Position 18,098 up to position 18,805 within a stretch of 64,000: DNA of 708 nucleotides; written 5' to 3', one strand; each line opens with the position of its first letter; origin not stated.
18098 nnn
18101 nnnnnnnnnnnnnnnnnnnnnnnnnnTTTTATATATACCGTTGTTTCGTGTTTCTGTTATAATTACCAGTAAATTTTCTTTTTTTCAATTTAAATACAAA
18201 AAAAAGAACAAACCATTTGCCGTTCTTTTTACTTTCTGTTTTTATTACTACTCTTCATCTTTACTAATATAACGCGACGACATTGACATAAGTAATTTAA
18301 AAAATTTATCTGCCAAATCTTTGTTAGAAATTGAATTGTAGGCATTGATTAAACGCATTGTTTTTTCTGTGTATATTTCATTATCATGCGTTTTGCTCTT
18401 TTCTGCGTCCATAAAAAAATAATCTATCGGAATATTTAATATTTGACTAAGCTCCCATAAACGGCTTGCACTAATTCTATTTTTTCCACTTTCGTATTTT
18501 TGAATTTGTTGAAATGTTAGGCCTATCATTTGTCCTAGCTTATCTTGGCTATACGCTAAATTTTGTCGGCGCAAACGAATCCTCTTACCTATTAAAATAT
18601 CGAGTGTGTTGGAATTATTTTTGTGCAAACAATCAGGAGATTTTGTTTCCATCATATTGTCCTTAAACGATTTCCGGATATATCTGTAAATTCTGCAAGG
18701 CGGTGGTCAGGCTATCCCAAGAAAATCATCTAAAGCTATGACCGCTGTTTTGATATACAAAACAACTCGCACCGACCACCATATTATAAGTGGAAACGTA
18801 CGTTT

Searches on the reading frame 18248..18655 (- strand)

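Call 3: search_protein_families(library=pfam, proteins=[window:18248-18655:-], max_evalue=1)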
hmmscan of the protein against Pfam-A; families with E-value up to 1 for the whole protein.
window:18248-18655:- (135 aa): 7 families
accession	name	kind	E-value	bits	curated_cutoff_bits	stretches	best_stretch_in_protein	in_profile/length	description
PF01381.28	HTH_3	-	1.1e-13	51.4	23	1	26-80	1-55/55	Helix-turn-helix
PF12844.13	HTH_19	-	2e-08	34.4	30.2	1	23-83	1-61/64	Helix-turn-helix domain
PF13560.12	HTH_31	-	0.0004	21.1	27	1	22-73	2-54/64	Helix-turn-helix domain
PF13443.12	HTH_26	-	0.011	16.4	22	1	36-77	12-54/63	Cro/C1-type HTH DNA-binding domain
PF02212.23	GED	-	0.043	14.4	21.4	1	92-126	2-36/92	Dynamin GTPase effector domain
PF15731.11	MqsA_antitoxin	-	0.083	13.4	30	1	23-65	71-113/131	Antitoxin component of bacterial toxin-antitoxin system, MqsA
PF15943.11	YdaS_toxin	-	0.083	13.2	30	1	36-73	10-47/65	Bacterial toxin YdaS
